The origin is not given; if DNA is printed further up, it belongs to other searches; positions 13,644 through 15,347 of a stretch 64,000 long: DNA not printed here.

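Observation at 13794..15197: YfcC-family membrane protein as the candidate substrate/product exchanger of the ADI cluster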

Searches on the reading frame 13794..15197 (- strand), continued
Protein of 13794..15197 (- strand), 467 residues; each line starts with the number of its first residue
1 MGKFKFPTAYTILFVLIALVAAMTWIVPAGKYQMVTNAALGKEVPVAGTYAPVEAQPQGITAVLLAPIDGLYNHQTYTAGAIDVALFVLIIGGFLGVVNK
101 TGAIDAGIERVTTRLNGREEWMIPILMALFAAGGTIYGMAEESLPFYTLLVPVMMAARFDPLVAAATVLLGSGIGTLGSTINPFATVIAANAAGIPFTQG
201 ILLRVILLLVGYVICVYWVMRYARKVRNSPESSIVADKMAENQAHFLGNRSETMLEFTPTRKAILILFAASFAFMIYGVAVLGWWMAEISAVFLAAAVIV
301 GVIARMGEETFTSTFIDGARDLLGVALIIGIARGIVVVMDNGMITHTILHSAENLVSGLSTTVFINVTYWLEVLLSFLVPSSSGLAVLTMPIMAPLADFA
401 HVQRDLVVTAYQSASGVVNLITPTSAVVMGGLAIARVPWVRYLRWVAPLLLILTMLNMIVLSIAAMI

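Call 33: search_dna_similar(query=window:13794-15197:-, collection=plasmids, mode=protein, max_rows=40, rows=spread)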
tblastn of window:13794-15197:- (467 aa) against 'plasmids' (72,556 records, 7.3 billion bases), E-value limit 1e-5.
Records with a match: 568; places in all: 589; records where one place covers at least 80% of the query: 555.
Best place of each record, by identity: 80-90% 1; 60-80% 270; <60% 297.
By first word of the organism name: Escherichia 241; Enterococcus 134; Pseudosulfitobacter 44; Klebsiella 21; Pseudoalteromonas 10; Vibrio 10; Bacillus 9; Staphylococcus 8; Roseovarius 7; Pantoea 6; and 44 more.
By predicted mobility (MOB-suite, as given by PLSDB): conjugative 333; non-mobilizable 189; mobilizable 46.
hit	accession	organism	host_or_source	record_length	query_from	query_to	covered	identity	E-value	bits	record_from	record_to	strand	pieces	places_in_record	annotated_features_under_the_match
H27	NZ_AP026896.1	Aeromonas caviae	Microbe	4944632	1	467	100%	80.3%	0e+0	689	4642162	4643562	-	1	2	none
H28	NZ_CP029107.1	Escherichia coli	-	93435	1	467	100%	79.7%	0e+0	689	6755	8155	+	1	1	YfcC family protein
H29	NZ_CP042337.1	Escherichia coli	Homo sapiens,stool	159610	1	467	100%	79.7%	0e+0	689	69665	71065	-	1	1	YfcC family protein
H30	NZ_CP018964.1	Escherichia coli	Homo sapiens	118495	1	467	100%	79.7%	0e+0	689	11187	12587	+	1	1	YfcC family protein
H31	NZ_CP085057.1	Escherichia coli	Homo sapiens,pure culture,rectal swab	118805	1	467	100%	79.7%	0e+0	689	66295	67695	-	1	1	YfcC family protein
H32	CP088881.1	Escherichia coli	Homo sapiens,blood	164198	1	467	100%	79.7%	0e+0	689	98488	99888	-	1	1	YfcC family protein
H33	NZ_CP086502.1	Escherichia coli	Homo sapiens,stool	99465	1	467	100%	79.7%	0e+0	689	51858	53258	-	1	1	YfcC family protein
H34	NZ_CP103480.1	Escherichia coli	Homo sapiens,blood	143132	1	467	100%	79.7%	0e+0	689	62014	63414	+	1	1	YfcC family protein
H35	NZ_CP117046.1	Escherichia coli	Homo sapiens,stool sample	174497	1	467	100%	79.7%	0e+0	689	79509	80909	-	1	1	YfcC family protein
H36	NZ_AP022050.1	Escherichia coli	-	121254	1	467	100%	79.7%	0e+0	689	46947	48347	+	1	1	YfcC family protein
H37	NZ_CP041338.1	Escherichia coli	Homo sapiens,Blood sample,blood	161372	1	467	100%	79.7%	0e+0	689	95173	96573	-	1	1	YfcC family protein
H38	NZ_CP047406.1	Escherichia coli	Homo sapiens,Clinical sample: urine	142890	1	467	100%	79.7%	0e+0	689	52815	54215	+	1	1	YfcC family protein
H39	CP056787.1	Escherichia coli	culture,Freshwater sample from upstream ...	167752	1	467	100%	79.7%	0e+0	689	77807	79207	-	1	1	YfcC family protein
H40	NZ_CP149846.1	Shigella sonnei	-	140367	1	467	100%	79.7%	0e+0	689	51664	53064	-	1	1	YfcC family protein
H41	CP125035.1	Escherichia coli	Fecal sludge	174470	1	467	100%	79.7%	0e+0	689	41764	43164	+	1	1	YfcC family protein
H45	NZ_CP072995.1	Loktanella salsilacus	-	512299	3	467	100%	61.5%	1e-162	516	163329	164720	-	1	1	YfcC family protein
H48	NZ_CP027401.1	Enterococcus faecium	Homo sapiens,blood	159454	3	466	99%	37.4%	1e-79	276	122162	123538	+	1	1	YfcC family protein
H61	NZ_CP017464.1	Staphylococcus pasteuri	cell culture,Korean fermented food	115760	3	445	95%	33.9%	1e-63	230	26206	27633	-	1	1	YfcC family protein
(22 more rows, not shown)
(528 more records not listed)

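Call 34: get_annotated_region(hit=H48, flank=6000)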
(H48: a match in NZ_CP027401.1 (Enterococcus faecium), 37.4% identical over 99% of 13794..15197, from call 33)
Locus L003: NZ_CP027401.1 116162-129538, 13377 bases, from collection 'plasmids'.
description: Enterococcus faecium strain FDAARGOS_323 plasmid unnamed, complete sequence
organism: Enterococcus faecium (NCBI taxid 1352)
taxonomy: Bacteria; Bacillota; Bacilli; Lactobacillales; Enterococcaceae; Enterococcus; Enterococcus faecium
host: -; source: Homo sapiens,blood; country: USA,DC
typing (MOB-suite, as given by PLSDB): conjugative; replicon rep_cluster_893; relaxase MOBP,MOBT; mating-pair formation MPF_T
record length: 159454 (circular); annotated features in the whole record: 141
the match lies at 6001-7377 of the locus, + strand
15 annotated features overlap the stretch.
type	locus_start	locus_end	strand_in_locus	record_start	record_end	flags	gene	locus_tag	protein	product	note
CDS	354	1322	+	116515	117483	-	-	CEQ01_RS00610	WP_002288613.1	SIS domain-containing protein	GO:0005975 - carbohydrate metabolic process [Evidence IEA]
CDS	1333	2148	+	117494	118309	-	-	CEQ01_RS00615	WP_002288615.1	fructoselysine 6-kinase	-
CDS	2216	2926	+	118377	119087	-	-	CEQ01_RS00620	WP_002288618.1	GntR family transcriptional regulator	-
CDS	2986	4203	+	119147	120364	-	-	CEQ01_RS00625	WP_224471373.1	amidohydrolase family protein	-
CDS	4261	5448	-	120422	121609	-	-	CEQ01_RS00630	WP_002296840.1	IS256-like element IS16 family transposase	GO:0006313 - DNA transposition [Evidence IEA]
CDS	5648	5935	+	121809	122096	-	-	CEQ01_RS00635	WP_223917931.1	amidohydrolase family protein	-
CDS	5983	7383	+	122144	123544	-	-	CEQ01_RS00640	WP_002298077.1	YfcC family protein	-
CDS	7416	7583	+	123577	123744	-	-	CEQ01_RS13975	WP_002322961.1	hypothetical protein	-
CDS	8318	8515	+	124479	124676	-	-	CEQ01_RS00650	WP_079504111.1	Txe/YoeB family addiction module toxin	GO:0008219 - cell death [Evidence IEA]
CDS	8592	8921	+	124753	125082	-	-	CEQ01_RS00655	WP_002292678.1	AbrB family transcriptional regulator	-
CDS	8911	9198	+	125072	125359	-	-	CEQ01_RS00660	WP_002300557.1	type II toxin-antitoxin system RelE/ParE family toxin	-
CDS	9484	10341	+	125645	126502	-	-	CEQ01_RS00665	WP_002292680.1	ParA family protein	-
CDS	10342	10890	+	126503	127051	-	-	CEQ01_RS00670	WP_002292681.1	hypothetical protein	-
CDS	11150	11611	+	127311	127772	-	-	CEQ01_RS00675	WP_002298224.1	hypothetical protein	-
CDS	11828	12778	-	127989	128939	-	-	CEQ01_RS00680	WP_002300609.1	sigma 54-interacting transcriptional regulator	GO:0006355 - regulation of DNA-templated transcription [Evidence IEA]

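Call 35: get_annotated_region(hit=H45, flank=6000)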
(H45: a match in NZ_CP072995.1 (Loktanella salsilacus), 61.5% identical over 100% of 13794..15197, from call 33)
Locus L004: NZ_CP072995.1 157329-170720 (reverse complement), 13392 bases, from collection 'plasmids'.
description: Loktanella salsilacus strain 1A07899 plasmid plas1, complete sequence
organism: Loktanella salsilacus (NCBI taxid 195913)
taxonomy: Bacteria; Pseudomonadota; Alphaproteobacteria; Rhodobacterales; Roseobacteraceae; Loktanella; Loktanella salsilacus
host: -; source: -; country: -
typing (MOB-suite, as given by PLSDB): non-mobilizable
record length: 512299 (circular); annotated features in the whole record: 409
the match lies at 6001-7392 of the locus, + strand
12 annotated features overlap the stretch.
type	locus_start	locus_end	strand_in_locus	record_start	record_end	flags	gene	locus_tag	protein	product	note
CDS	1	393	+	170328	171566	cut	-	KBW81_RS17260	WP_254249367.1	ROK family transcriptional regulator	GO:0006355 - regulation of DNA-templated transcription [Evidence IEA]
CDS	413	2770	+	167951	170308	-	-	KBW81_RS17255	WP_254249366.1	PIG-L family deacetylase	-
CDS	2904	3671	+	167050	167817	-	nagB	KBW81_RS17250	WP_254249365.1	glucosamine-6-phosphate deaminase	GO:0006046 - N-acetylglucosamine catabolic process [Evidence IEA]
CDS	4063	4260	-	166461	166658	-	-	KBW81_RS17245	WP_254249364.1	hypothetical protein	-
CDS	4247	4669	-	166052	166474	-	-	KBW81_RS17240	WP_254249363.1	hypothetical protein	-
CDS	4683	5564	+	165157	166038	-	-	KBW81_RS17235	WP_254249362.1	LysR family transcriptional regulator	-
CDS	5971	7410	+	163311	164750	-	-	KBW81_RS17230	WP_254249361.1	YfcC family protein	-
CDS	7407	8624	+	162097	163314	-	-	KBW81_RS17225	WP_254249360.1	arginine deiminase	GO:0019547 - arginine catabolic process to ornithine [Evidence IEA]; GO:0019546 - arginine deiminase pathway [Evidence ...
CDS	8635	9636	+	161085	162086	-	argF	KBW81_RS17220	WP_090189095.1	ornithine carbamoyltransferase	GO:0042450 - arginine biosynthetic process via ornithine [Evidence IEA]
CDS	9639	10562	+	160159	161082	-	arcC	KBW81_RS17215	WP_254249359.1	carbamate kinase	GO:0006520 - amino acid metabolic process [Evidence IEA]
CDS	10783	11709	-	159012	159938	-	rlmF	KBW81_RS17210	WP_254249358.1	23S rRNA (adenine(1618)-N(6))-methyltransferase RlmF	GO:0006364 - rRNA processing [Evidence IEA]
CDS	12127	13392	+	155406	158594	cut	-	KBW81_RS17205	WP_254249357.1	ExeM/NucH family extracellular endonuclease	-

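Call 36: get_annotated_region(hit=H61, flank=6000)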
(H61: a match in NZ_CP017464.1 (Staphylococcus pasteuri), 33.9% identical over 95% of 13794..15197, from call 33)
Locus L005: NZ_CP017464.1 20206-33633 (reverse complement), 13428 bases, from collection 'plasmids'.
description: Staphylococcus pasteuri strain JS7 plasmid pSNJS701, complete sequence
organism: Staphylococcus pasteuri (NCBI taxid 45972)
taxonomy: Bacteria; Bacillota; Bacilli; Bacillales; Staphylococcaceae; Staphylococcus; Staphylococcus pasteuri
host: -; source: cell culture,Korean fermented food; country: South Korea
typing (MOB-suite, as given by PLSDB): mobilizable; replicon rep_cluster_1448,rep_cluster_2194; relaxase MOBP,MOBP
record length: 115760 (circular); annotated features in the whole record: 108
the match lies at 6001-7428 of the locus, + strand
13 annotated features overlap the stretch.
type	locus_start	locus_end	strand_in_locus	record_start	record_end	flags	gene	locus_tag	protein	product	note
CDS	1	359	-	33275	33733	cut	-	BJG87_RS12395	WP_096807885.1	MarR family transcriptional regulator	-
CDS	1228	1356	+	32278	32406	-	-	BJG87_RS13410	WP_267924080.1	helix-turn-helix domain-containing protein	GO:0006310 - DNA recombination [Evidence IEA]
CDS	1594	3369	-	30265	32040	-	-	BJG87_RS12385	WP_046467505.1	oleate hydratase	GO:0006631 - fatty acid metabolic process [Evidence IEA]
CDS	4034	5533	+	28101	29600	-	lqo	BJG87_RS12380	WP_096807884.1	L-lactate dehydrogenase (quinone)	-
CDS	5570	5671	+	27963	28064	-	-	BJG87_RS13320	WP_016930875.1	SE2200 family small protein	-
CDS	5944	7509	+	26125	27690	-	-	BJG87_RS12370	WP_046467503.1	YfcC family protein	-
CDS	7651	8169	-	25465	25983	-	-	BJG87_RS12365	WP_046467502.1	type 1 glutamine amidotransferase domain-containing protein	-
CDS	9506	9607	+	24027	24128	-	-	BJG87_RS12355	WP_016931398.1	type I toxin-antitoxin system Fst family toxin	-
CDS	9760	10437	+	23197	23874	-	-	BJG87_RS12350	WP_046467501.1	response regulator transcription factor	GO:0000160 - phosphorelay signal transduction system [Evidence IEA]; GO:0006355 - regulation of DNA-templated ...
CDS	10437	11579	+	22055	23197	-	-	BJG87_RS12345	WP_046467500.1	HAMP domain-containing sensor histidine kinase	GO:0007165 - signal transduction [Evidence IEA]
CDS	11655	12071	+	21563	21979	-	-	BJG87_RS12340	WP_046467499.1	DUF2231 domain-containing protein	-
CDS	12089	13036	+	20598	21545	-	-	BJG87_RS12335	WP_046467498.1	cation diffusion facilitator family transporter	-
CDS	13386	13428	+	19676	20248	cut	-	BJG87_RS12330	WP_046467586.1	TetR/AcrR family transcriptional regulator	GO:0006355 - regulation of DNA-templated transcription [Evidence IEA]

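Call 38: predict_structure(alignment_id=A1)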
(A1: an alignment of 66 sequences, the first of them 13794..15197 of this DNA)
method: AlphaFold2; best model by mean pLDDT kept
length: 467 residues; sequences in the alignment: 66
mean_pLDDT: 91.7   pTM: 0.87
mean pLDDT of the five models: 91.7, 89.6, 89.0, 88.9, 88.0
residues with pLDDT >= 90: 329; 70-90: 131; 50-70: 5; < 50: 2
segments of 3 or more residues with pLDDT < 50: none
pLDDT, mean of each block of 10 residues (from residue 1): 69 93 96 89 89 96 95 89 87 92 89 86 95 89 83 93 97 94 89 91 97 98 97 96 86 83 96 88 87 97 98 96 85 91 93 89 97 91 89 94 96 95 87 93 98 98 96
secondary structure, 60 per line:
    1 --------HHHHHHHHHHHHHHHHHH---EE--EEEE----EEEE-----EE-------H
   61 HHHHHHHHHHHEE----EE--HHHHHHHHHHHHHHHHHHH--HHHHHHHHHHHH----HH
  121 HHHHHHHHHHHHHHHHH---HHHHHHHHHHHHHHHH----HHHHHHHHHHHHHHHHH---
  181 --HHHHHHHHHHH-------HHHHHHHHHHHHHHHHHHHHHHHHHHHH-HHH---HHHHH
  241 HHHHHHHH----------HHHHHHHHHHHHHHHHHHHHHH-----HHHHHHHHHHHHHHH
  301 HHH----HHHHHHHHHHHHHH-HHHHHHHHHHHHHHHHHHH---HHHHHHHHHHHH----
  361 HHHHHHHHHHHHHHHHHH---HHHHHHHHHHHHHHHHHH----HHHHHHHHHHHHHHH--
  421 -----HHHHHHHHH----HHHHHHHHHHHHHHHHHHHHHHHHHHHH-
elements in order: H9-26 E34-37 E42-45 H60-71 H82-100 H103-114 H119-137 H141-156 H161-177 H183-193 H201-228 H236-248 H259-280 H286-303 H308-321 H323-341 H345-356 H361-378 H382-399 H404-418 H426-434 H439-466

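Call 40: find_related_loci(query=A2, collection=genome_contigs, flank=8000)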
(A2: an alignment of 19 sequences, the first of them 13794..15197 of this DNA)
Query A2 (467 aa) in genome_contigs; peptide patterns used: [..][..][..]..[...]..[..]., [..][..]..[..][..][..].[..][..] (x = any residue, [..] = any of these).
600 stretches matched a pattern (row limit reached: there are more); 594 encode a relative of the query (tblastn E <= 1e-3); the best 80 are kept; 80 distinct loci.
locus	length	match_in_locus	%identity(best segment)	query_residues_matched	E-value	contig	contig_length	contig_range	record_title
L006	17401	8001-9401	90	1-467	0e+0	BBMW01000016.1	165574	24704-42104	Citrobacter werkmanii NBRC 105721 DNA, contig: CIWKM16, whole genome shotgun sequence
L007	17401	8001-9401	90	1-467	0e+0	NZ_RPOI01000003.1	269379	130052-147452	Citrobacter youngae strain CCUG 30791 citrobacter_youngae_CCUG30791T_0000003, whole genome shotgun sequence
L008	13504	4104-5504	82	1-467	0e+0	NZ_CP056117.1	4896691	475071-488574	Enterobacter cloacae strain DSM 26481 chromosome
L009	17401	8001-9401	81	1-467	0e+0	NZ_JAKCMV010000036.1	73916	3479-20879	Enterobacter asburiae strain INSAq146 Aq146_contig_36, whole genome shotgun sequence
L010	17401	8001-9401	81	1-467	0e+0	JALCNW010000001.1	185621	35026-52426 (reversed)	MAG: Enterobacter sp. isolate UW_MP_ENTER5_1 Ga0455787_00057, whole genome shotgun sequence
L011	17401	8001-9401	80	1-467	0e+0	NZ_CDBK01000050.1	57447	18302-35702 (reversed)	Aeromonas caviae strain CECT 838, whole genome shotgun sequence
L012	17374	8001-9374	81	1-458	0e+0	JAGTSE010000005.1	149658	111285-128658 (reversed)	MAG: Proteobacteria bacterium isolate CTSoil_132 scaffold_9, whole genome shotgun sequence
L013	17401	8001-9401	80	1-467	0e+0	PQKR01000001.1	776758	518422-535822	Escherichia sp. ESNIH1 NODE_1, whole genome shotgun sequence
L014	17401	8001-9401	80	1-467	0e+0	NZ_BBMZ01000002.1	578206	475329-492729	Pseudescherichia vulneris NBRC 102420, whole genome shotgun sequence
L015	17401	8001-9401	77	1-467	0e+0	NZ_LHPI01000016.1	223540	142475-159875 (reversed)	Vibrio hepatarius strain DSM 19134 contig0016, whole genome shotgun sequence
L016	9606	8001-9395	78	3-467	0e+0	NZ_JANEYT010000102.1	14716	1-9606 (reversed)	Photobacterium pectinilyticum strain ZSDE20 NODE_102_length_14716_cov_62.212856, whole genome shotgun sequence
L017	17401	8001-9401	76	1-467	0e+0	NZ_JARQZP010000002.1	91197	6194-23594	Vibrio hannami strain KACC 19277 contig_11, whole genome shotgun sequence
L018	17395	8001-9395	77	3-467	0e+0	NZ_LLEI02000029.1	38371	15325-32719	Vibrio bivalvicida strain 605 contig_29, whole genome shotgun sequence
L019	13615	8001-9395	77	3-467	0e+0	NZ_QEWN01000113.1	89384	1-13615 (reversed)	Vibrio sp. Hep-1b-8 contig113, whole genome shotgun sequence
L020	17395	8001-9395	74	3-467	0e+0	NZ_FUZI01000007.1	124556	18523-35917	Photobacterium piscicola strain NCCB 100098T, whole genome shotgun sequence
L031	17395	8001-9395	60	3-467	0e+0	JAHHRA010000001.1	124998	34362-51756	MAG: Actinobacillus sp. isolate MAG018 MAG018_1, whole genome shotgun sequence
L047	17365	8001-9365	59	1-446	5e-173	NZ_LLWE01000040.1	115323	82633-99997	Pseudovibrio stylochi strain UST20140214-052 contig_11, whole genome shotgun sequence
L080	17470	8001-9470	45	3-464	3e-127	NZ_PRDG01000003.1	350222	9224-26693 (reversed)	Streptococcus oricebi strain CCUG 70868 contig_3, whole genome shotgun sequence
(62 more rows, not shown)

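Call 42: fold_search(model_id=the predicted structure, library=pdb)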
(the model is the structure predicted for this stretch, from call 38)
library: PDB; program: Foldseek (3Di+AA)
matches with E <= 10: 632; with E <= 0.001: 34
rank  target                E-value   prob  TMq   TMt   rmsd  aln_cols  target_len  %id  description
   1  4r0c_C                1.5e-07  1.00  0.64  0.63   7.0       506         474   13  Crystal structure of the Alcanivorax borkumensis YdaH transporter reveals an unusual topology (released 2015-04-29)
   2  4r0c_B                1.8e-07  1.00  0.62  0.62   7.0       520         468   12  Crystal structure of the Alcanivorax borkumensis YdaH transporter reveals an unusual topology (released 2015-04-29)
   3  4r0c_D                3.3e-07  1.00  0.65  0.63   6.9       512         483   13  Crystal structure of the Alcanivorax borkumensis YdaH transporter reveals an unusual topology (released 2015-04-29)
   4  4r0c_A                4.1e-07  1.00  0.64  0.63   6.3       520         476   13  Crystal structure of the Alcanivorax borkumensis YdaH transporter reveals an unusual topology (released 2015-04-29)
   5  4r1i_B                5.3e-07  1.00  0.61  0.57   7.6       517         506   16  Structure and Function of Neisseria gonorrhoeae MtrF Illuminates a Class of Antimetabolite Efflux Pumps (released 2015-04-08)
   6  4r1i_A                8.8e-07  1.00  0.65  0.61   6.6       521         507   14  Structure and Function of Neisseria gonorrhoeae MtrF Illuminates a Class of Antimetabolite Efflux Pumps (released 2015-04-08)
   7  4f35_C                1.2e-06  1.00  0.57  0.61   9.8       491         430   16  Crystal Structure of a bacterial dicarboxylate/sodium symporter (released 2012-10-24)
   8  9a59_A                5.2e-06  1.00  0.52  0.52   9.6       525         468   13  Integrative model of MLEN-METQ by crosslinking MS and deep learning (released 2024-09-18)
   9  5ul7_A                6.7e-06  1.00  0.53  0.55  10.7       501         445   16  Structure and function of the divalent anion/Na+ symporter from Vibrio cholerae and a humanized variant (released 2017-05-17)
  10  6ol0_A                7.3e-06  1.00  0.56  0.60   8.8       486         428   15  Structure of VcINDY bound to Malate (released 2020-10-28)
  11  6okz_A                8.6e-06  1.00  0.54  0.58   9.3       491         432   14  Structure of VcINDY bound to Fumarate (released 2020-10-28)
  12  6okz_B                9.4e-06  1.00  0.53  0.55   9.8       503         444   16  Structure of VcINDY bound to Fumarate (released 2020-10-28)
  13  5uld_A                1.2e-05  1.00  0.52  0.54  10.8       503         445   15  Structure and function of the divalent anion/Na+ symporter from Vibrio cholerae and a humanized variant (released 2017-05-17)
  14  8y4w_A                2.1e-05  1.00  0.54  0.43  10.3       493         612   12  Sialic acid bound form of Tripartite ATP-independent Periplasmic (TRAP) transporter from Fusobacterium nucleatum. (released 2024-12-11)
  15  8thi_A                3.2e-05  1.00  0.53  0.42   8.8       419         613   16  Cryo-EM structure of the Tripartite ATP-independent Periplasmic (TRAP) transporter SiaQM from Haemophilus influenzae ( (released 2023-11-22)
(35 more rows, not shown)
